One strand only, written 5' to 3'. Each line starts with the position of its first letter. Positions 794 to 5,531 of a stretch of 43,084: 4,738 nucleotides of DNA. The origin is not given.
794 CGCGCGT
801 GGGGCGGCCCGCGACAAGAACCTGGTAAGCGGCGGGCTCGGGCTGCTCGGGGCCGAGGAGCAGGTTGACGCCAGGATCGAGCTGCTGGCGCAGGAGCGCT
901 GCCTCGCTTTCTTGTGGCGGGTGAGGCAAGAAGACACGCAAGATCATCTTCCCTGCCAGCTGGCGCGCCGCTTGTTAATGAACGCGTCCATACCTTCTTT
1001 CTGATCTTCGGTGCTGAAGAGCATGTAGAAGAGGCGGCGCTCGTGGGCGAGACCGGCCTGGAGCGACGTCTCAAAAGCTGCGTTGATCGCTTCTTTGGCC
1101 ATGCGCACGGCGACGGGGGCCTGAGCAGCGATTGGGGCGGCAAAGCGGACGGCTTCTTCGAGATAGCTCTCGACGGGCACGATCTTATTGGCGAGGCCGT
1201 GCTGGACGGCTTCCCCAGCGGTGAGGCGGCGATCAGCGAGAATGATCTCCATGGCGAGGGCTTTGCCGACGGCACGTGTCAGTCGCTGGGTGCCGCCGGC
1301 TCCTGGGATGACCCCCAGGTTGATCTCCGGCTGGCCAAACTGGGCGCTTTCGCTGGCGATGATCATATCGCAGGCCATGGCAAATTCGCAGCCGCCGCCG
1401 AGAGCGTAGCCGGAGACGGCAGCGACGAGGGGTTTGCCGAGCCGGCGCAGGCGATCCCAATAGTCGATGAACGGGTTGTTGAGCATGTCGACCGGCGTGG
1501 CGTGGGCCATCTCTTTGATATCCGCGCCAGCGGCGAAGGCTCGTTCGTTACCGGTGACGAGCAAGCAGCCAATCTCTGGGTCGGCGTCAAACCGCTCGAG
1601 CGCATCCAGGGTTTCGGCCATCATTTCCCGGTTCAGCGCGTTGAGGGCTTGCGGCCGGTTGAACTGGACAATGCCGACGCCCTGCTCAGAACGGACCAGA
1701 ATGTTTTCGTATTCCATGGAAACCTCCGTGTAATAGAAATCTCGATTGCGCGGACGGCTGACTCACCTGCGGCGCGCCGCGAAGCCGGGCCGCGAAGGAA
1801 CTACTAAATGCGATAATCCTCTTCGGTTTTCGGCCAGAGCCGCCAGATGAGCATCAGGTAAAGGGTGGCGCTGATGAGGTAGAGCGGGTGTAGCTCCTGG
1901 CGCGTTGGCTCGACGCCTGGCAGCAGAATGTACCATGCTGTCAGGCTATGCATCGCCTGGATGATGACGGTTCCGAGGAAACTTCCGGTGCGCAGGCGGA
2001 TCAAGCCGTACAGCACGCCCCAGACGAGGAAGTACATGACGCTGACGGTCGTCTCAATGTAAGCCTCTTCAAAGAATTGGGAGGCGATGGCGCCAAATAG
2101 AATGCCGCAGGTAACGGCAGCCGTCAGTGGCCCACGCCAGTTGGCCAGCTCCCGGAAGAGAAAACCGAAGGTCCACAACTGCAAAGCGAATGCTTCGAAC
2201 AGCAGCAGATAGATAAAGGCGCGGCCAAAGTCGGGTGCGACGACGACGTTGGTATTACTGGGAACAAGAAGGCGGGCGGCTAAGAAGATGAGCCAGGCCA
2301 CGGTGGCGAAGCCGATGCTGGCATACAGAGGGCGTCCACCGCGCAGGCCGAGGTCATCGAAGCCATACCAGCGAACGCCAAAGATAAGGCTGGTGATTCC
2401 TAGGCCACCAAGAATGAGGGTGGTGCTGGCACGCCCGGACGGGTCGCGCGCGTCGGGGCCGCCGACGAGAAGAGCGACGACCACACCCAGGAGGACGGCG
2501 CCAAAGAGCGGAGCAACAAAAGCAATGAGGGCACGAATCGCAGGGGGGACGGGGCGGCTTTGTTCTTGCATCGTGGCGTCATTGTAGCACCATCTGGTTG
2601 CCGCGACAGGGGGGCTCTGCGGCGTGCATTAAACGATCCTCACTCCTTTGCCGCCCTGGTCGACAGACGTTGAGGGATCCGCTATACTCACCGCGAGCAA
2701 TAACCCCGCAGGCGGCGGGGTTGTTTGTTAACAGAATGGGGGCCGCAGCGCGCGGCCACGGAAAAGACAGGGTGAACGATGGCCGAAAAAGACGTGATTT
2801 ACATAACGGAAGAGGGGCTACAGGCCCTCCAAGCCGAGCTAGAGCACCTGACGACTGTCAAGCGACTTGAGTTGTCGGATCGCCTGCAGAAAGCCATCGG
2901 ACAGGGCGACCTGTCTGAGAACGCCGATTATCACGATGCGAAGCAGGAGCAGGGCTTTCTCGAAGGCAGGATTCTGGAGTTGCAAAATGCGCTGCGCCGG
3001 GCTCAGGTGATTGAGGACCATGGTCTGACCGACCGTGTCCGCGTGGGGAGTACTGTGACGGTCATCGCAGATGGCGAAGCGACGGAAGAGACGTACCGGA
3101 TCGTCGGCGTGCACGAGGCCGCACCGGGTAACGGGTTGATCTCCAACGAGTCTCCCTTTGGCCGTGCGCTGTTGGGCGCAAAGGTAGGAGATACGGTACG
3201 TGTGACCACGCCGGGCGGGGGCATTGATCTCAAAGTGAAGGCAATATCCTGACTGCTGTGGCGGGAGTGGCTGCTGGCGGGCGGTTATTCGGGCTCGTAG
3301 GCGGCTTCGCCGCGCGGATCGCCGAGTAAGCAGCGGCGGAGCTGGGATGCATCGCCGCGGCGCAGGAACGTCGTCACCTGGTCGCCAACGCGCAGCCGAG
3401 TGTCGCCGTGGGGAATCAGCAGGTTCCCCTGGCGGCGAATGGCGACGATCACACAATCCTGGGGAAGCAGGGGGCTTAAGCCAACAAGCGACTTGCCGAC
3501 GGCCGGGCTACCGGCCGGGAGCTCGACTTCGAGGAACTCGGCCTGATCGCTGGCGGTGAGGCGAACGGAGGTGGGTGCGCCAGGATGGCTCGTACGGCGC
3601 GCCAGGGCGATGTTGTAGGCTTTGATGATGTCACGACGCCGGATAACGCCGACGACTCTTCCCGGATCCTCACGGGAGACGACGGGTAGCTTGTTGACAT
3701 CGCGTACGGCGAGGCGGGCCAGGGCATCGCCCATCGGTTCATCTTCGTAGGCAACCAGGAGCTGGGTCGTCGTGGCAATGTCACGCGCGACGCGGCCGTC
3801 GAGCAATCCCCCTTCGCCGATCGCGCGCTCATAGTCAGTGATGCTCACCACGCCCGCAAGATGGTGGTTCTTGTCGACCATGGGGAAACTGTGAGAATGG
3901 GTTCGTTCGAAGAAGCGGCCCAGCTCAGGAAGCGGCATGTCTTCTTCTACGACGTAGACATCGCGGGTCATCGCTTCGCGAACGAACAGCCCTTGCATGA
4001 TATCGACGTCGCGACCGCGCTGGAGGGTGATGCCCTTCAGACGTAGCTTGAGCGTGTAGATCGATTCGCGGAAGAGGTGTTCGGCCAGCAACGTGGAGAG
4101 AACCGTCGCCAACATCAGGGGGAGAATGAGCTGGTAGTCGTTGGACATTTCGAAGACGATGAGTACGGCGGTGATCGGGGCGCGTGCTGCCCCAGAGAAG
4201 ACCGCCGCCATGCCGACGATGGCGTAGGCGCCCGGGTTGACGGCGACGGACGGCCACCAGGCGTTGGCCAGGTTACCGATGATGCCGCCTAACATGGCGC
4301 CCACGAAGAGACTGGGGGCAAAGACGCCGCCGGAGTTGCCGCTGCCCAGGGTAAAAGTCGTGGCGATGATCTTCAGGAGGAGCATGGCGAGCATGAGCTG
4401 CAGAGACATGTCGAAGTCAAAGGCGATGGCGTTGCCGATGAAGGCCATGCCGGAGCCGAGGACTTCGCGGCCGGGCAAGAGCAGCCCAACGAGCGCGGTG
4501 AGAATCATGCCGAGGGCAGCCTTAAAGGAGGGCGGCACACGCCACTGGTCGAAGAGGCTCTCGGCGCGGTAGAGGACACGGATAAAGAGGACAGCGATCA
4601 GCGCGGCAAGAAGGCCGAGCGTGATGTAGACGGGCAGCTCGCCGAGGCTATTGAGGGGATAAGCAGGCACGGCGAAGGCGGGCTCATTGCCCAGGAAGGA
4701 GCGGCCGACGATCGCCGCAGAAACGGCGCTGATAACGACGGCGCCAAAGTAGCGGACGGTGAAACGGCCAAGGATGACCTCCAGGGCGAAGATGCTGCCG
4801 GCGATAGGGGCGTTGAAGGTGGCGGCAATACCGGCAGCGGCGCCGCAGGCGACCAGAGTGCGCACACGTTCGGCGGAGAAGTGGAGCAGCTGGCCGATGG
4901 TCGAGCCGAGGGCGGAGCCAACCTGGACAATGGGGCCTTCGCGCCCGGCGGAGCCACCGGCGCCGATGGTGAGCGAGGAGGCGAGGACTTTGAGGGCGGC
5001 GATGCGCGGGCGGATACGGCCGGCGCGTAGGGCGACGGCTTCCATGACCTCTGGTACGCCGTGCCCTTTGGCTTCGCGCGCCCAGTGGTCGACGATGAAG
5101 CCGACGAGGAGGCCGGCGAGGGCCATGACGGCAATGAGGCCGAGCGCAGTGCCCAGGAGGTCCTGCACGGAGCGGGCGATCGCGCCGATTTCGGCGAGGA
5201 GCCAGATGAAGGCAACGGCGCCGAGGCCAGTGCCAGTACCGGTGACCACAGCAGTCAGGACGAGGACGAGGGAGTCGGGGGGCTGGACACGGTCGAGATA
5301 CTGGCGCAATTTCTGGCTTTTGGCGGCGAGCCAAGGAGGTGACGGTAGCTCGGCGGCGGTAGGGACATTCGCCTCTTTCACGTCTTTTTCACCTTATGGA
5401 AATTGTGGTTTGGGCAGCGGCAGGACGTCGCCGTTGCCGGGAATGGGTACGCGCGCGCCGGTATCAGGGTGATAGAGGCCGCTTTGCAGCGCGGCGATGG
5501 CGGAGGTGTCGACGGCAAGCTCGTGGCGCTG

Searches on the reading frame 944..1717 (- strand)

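Call 34: search_protein_families(library=pfam, proteins=[window:944-1717:-], max_evalue=0.00001)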
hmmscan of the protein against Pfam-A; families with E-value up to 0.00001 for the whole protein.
window:944-1717:- (257 aa): 2 families
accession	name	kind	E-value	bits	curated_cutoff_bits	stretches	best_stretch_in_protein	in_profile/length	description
PF00378.25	ECH_1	-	2.7e-79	266.5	27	1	10-256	2-250/251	Enoyl-CoA hydratase/isomerase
PF16113.10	ECH_2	-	9.2e-38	131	27.2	1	14-184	1-176/335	Enoyl-CoA hydratase/isomerase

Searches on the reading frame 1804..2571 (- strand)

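Call 34: search_protein_families(library=pfam, proteins=[window:1804-2571:-], max_evalue=0.00001)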
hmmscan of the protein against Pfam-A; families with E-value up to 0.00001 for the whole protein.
window:1804-2571:- (255 aa): 1 family
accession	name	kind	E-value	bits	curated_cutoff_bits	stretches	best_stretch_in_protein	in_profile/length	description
PF02517.21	Rce1-like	-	2.4e-06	28.2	22.4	1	119-209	8-91/93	Type II CAAX prenyl endopeptidase Rce1-like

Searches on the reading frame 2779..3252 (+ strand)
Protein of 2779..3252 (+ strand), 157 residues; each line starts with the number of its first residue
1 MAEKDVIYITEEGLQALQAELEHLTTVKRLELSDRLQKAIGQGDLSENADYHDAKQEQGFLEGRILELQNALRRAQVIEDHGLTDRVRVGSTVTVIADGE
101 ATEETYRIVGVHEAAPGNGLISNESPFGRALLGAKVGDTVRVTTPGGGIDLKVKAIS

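Call 7: search_protein_families(library=pfam, proteins=[window:2779-3252:+])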
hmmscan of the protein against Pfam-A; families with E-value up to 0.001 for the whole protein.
window:2779-3252:+ (157 aa): 2 families
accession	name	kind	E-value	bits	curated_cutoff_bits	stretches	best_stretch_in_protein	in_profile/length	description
PF03449.20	GreA_GreB_N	-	1.6e-27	95.9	24.5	1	7-77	1-71/71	Transcription elongation factor, N-terminal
PF01272.25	GreA_GreB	-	2.1e-25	88.9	26.9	1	84-157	3-76/77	Transcription elongation factor, GreA/GreB, C-term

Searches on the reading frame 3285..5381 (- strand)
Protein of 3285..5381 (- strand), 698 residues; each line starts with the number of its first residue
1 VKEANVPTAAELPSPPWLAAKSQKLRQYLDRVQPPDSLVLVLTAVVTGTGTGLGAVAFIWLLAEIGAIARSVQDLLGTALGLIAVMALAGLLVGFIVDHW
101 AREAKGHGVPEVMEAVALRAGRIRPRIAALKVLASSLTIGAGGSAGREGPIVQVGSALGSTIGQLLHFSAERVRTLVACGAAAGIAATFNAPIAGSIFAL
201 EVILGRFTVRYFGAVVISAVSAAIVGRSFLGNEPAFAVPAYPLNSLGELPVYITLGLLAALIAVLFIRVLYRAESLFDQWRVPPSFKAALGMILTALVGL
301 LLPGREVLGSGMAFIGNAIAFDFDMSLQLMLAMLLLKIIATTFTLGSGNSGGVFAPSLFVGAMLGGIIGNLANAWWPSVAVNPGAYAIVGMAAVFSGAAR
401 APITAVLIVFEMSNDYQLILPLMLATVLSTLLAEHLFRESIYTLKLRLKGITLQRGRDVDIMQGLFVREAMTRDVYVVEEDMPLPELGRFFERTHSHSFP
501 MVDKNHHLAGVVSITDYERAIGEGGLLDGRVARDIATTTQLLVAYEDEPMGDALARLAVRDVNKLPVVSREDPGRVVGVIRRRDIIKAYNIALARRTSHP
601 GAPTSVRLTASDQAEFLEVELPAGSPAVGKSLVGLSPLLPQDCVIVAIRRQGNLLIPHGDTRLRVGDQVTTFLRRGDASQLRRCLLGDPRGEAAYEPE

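Call 7: search_protein_families(library=pfam, proteins=[window:3285-5381:-])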
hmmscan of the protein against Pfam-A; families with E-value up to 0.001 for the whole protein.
window:3285-5381:- (698 aa): 3 families
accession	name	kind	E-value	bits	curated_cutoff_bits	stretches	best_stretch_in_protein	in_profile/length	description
PF00654.25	Voltage_CLC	-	4.2e-104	348.9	24.8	1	90-433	2-345/346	Voltage gated chloride channel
PF00571.33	CBS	-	2.1e-20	73.2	24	2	533-589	2-55/57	CBS domain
PF02080.26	TrkA_C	-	5.8e-13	49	27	1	617-682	2-67/71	TrkA-C domain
